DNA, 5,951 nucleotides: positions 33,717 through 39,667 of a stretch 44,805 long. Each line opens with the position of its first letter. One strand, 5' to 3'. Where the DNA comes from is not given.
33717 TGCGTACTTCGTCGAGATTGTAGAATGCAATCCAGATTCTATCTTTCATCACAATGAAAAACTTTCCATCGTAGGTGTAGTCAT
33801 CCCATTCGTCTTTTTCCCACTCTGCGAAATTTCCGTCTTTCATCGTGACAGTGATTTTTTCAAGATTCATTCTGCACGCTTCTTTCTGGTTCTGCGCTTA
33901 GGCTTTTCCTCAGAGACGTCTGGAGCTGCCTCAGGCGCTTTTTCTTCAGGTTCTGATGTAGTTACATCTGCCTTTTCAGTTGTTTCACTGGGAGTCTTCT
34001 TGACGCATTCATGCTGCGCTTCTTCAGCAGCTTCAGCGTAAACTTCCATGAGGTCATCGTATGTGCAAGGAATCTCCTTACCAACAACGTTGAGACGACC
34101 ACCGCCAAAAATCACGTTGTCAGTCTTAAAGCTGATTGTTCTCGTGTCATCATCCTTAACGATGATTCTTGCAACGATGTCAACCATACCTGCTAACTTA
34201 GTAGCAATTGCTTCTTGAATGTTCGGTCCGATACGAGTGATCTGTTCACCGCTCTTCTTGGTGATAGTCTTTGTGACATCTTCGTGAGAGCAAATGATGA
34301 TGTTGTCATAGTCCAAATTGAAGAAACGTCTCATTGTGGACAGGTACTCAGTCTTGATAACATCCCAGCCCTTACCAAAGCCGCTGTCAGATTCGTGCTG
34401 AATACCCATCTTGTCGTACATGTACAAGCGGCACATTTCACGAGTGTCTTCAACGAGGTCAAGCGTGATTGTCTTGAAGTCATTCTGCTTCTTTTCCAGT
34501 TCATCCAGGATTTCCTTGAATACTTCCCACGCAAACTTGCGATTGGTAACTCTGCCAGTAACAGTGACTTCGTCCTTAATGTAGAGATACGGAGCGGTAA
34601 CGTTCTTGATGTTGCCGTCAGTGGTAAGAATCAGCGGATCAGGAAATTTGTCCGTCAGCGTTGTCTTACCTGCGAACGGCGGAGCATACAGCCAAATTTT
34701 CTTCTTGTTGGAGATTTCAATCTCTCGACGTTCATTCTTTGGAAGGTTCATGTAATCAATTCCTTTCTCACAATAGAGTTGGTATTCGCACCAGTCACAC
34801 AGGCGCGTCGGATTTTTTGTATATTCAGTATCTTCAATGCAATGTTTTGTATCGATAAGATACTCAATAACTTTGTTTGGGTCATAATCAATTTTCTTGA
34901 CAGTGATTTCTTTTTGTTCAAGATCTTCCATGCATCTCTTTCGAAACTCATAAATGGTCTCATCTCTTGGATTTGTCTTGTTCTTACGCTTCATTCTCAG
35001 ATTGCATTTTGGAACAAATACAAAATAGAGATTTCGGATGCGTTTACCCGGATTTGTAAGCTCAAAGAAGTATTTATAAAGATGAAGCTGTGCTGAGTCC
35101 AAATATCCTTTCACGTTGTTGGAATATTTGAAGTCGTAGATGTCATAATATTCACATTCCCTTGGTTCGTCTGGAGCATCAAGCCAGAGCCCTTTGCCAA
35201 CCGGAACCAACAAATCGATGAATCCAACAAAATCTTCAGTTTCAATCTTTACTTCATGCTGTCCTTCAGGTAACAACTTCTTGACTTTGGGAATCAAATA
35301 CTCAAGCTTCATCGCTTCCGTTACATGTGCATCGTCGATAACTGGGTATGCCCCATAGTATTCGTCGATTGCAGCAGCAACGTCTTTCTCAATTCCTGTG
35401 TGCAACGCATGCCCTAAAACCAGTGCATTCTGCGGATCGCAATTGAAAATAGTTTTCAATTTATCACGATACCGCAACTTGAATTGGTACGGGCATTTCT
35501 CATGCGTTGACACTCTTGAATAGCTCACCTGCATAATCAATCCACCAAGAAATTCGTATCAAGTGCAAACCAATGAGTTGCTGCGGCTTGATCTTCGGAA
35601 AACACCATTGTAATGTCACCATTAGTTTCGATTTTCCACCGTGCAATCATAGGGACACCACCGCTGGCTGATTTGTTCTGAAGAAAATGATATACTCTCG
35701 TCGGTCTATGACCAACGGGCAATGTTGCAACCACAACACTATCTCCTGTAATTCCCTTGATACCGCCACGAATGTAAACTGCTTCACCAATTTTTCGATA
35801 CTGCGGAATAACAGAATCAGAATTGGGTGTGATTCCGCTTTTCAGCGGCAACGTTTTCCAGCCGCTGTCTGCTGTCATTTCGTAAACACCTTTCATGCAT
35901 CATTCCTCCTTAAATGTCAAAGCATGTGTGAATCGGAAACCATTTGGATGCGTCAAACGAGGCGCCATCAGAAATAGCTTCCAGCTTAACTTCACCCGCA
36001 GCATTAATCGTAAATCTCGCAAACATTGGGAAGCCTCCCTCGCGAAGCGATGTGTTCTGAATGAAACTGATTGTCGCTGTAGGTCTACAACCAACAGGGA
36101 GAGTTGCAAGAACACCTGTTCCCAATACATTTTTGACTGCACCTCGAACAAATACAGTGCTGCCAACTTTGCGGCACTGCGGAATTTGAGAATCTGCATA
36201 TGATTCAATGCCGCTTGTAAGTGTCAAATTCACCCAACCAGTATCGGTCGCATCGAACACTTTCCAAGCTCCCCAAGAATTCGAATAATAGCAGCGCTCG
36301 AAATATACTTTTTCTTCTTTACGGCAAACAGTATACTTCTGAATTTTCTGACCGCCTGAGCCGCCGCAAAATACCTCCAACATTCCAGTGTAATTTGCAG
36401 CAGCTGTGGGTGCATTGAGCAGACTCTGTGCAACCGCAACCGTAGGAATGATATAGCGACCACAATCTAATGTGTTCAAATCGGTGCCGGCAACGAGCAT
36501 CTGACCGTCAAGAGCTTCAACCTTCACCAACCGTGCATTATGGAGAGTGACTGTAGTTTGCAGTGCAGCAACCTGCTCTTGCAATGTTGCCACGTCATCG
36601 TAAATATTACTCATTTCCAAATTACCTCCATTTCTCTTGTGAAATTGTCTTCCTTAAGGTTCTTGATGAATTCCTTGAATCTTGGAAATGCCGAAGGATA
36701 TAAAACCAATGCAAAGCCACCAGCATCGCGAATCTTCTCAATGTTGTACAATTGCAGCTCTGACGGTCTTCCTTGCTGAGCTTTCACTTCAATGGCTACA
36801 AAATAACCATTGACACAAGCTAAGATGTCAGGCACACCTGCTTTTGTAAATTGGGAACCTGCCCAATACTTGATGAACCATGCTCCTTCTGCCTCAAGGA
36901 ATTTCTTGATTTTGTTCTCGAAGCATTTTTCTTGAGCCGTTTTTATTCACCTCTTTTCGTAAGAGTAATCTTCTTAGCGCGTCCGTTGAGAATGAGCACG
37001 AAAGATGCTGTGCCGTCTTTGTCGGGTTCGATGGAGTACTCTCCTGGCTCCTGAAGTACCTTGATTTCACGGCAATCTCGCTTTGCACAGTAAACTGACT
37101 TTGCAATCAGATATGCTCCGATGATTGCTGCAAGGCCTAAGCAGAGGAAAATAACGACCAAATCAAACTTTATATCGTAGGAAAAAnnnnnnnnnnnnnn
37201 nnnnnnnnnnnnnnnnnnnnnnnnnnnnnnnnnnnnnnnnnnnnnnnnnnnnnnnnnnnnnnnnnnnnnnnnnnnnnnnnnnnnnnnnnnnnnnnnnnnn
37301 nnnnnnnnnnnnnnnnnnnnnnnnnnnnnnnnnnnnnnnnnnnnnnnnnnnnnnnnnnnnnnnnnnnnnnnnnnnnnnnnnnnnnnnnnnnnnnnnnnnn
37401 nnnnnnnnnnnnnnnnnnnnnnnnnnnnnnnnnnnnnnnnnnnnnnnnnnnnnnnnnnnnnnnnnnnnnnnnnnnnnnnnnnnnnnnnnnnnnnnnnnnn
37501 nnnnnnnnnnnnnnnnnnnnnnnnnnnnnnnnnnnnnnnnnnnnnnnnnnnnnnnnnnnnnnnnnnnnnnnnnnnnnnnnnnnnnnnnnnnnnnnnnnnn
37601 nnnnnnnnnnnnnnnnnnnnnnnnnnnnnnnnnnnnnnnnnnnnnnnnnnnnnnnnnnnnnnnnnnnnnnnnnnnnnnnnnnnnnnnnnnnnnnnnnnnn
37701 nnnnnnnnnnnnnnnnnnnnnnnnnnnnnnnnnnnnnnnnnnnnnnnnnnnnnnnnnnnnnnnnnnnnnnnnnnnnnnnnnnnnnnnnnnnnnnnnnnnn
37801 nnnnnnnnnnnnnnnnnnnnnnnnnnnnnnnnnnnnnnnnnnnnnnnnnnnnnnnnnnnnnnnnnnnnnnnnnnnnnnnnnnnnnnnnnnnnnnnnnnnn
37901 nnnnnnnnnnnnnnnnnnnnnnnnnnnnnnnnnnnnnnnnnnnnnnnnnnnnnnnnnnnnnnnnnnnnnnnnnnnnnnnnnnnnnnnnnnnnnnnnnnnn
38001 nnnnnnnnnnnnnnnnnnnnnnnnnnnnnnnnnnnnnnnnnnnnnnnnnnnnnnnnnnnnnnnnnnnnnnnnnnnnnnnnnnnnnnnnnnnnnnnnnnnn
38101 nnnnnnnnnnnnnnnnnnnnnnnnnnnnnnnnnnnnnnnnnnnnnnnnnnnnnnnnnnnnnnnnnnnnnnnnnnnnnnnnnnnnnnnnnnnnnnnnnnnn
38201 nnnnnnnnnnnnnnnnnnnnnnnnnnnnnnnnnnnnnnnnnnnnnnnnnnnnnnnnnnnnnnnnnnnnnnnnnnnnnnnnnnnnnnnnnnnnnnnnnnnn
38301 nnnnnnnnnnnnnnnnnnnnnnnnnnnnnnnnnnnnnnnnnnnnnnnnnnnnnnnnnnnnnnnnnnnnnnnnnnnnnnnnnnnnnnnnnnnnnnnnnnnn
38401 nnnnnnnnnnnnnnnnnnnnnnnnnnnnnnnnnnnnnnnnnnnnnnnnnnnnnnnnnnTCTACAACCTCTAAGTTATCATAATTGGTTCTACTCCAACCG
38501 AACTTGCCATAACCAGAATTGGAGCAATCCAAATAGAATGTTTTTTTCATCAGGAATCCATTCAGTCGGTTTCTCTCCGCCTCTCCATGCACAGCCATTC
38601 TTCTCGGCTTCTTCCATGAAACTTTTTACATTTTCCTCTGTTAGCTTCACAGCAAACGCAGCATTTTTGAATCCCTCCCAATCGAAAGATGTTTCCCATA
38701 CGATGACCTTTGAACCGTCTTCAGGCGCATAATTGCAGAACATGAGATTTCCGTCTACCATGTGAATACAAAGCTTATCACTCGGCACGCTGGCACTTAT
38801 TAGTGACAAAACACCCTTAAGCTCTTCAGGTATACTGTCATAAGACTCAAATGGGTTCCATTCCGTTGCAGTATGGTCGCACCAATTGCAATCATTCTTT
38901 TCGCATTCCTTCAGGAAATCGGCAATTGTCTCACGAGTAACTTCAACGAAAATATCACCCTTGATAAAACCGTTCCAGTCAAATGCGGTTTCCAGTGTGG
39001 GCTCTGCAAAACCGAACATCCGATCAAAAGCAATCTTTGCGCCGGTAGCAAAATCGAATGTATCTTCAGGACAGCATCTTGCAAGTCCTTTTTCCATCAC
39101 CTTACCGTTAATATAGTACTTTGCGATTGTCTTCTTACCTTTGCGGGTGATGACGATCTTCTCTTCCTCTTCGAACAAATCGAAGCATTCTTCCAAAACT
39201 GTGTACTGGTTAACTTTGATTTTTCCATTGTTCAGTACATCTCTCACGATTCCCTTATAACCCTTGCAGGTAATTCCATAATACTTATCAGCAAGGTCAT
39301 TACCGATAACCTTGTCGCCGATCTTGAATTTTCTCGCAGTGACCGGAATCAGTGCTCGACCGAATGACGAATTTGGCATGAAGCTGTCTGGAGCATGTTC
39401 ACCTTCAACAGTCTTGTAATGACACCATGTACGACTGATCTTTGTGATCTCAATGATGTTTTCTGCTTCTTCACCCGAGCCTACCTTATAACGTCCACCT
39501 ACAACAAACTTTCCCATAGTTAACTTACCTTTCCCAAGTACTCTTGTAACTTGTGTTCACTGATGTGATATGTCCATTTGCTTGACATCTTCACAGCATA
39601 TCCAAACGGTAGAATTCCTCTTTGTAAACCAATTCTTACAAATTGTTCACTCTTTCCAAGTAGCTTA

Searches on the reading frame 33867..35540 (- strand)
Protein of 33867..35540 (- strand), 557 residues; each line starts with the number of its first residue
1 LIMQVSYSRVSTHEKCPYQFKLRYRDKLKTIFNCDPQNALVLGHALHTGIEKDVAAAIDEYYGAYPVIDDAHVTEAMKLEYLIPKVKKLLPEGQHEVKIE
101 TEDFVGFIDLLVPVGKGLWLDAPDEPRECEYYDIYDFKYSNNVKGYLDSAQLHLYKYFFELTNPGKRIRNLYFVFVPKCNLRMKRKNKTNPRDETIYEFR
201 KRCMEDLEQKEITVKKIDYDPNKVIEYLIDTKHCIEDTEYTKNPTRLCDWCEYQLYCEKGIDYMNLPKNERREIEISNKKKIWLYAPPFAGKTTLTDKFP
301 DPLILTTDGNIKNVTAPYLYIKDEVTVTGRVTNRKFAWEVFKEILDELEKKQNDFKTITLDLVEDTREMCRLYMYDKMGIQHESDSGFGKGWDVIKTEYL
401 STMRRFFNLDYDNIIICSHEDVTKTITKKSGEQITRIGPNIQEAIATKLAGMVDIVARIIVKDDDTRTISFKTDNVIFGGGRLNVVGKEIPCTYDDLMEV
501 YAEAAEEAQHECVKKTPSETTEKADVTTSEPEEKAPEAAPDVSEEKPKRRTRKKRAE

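Call 8: search_protein_families(library=phrogs, proteins=[window:33867-35540:-], max_evalue=0.001)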
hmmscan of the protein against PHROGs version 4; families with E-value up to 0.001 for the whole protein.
window:33867-35540:- (557 aa): 3 families
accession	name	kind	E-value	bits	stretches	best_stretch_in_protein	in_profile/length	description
phrog_8097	-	DNA, RNA and nucleotide metabolism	3.5e-225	750.2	1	3-549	1-528/598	exonuclease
phrog_124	-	DNA, RNA and nucleotide metabolism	2.2e-34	120.4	1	264-545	27-311/382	Sak4-like ssDNA annealing protein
phrog_69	-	DNA, RNA and nucleotide metabolism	2.1e-10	41.2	1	5-265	90-331/501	exonuclease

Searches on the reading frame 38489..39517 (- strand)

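Call 8: search_protein_families(library=phrogs, proteins=[window:38489-39517:-], max_evalue=0.001)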
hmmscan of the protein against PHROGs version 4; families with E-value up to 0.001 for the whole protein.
window:38489-39517:- (342 aa): 1 family
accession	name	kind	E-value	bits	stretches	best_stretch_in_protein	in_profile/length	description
phrog_22171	-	unknown function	0.00045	21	1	107-174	117-186/257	-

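Call 10: search_protein_families(library=pfam, proteins=[window:38489-39517:-], max_evalue=0.01)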
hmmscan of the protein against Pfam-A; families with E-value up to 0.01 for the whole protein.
window:38489-39517:- (342 aa): 1 family
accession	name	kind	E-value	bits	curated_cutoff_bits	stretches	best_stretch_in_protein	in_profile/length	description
PF07882.17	Fucose_iso_N2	-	0.0091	16.1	22.3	0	256-288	127-159/180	L-fucose isomerase, second N-terminal domain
